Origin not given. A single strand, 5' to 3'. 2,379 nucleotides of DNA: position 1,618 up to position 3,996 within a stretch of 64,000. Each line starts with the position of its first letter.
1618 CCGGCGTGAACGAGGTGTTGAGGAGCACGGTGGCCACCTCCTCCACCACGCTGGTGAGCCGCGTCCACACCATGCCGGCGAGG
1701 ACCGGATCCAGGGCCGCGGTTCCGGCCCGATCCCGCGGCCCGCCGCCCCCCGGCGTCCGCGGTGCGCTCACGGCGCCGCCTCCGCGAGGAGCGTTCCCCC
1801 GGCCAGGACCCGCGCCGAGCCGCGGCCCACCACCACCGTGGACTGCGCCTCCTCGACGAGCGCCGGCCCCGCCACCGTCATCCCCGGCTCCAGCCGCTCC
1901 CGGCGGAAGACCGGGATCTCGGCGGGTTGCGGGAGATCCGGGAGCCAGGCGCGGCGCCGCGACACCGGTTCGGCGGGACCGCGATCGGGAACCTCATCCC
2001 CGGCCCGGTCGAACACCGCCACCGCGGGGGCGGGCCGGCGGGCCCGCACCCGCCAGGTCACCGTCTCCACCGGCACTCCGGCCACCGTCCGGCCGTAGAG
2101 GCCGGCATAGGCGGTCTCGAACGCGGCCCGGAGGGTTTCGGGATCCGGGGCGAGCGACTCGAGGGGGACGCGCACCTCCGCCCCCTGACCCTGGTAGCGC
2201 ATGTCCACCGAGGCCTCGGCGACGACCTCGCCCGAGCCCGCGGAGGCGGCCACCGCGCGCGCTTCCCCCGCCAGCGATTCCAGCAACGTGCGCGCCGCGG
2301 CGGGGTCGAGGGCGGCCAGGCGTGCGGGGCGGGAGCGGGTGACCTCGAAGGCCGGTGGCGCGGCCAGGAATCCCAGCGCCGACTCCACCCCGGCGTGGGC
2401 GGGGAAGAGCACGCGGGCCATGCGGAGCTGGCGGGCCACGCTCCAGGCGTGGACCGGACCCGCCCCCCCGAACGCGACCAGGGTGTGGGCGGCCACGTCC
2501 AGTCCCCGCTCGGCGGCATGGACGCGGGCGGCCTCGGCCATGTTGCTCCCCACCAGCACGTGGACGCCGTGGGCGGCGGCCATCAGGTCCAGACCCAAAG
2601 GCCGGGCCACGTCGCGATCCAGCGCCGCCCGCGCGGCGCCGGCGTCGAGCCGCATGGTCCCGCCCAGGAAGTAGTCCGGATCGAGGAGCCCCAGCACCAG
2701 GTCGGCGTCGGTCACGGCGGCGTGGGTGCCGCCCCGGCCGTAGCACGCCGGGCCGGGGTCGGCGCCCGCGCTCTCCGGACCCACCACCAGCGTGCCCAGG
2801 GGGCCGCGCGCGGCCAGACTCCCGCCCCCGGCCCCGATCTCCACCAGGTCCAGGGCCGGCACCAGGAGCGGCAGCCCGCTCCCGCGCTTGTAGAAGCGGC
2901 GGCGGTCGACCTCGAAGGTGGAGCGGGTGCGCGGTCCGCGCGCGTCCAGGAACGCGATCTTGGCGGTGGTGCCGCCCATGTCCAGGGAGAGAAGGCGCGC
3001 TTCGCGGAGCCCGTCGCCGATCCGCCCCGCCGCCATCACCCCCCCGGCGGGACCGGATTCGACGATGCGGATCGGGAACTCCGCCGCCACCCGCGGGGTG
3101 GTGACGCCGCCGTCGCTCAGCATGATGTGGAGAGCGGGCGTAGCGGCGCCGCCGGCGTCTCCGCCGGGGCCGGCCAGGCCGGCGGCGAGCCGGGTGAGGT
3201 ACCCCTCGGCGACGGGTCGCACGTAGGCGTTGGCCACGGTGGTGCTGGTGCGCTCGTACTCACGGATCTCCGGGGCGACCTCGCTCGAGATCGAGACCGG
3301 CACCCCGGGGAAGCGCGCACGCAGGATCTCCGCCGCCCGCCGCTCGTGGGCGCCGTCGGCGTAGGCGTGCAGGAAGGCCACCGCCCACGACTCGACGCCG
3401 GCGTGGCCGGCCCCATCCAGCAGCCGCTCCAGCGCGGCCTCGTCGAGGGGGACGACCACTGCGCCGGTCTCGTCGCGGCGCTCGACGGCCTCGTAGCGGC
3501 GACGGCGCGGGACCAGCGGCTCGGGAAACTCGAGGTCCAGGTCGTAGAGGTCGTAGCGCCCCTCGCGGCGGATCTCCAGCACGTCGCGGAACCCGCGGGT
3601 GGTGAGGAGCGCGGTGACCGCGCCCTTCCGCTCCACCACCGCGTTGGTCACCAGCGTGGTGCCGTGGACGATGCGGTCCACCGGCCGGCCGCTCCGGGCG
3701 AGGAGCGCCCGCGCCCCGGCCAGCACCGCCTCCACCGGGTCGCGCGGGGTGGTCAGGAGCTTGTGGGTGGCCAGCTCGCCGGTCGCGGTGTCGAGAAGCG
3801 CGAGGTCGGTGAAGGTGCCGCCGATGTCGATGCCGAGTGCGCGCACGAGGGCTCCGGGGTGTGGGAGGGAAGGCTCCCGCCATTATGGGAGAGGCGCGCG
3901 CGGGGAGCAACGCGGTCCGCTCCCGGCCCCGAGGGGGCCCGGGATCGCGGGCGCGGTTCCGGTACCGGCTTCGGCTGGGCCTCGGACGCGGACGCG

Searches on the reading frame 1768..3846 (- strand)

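Call 25: search_protein_families(library=pfam, proteins=[window:1768-3846:-], max_evalue=0.00001)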
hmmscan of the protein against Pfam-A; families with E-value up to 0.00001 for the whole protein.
window:1768-3846:- (692 aa): 3 families
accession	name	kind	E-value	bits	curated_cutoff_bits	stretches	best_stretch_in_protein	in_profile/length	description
PF01968.24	Hydantoinase_A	-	1.7e-75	254.4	22.9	1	199-498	1-287/291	Hydantoinase/oxoprolinase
PF05378.19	Hydant_A_N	-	2.8e-49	167.6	25.2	1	4-177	2-174/176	Hydantoinase/oxoprolinase N-terminal region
PF19278.4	Hydant_A_C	-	4.8e-09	36.3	21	1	540-682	38-183/193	Hydantoinase/oxoprolinase C-terminal domain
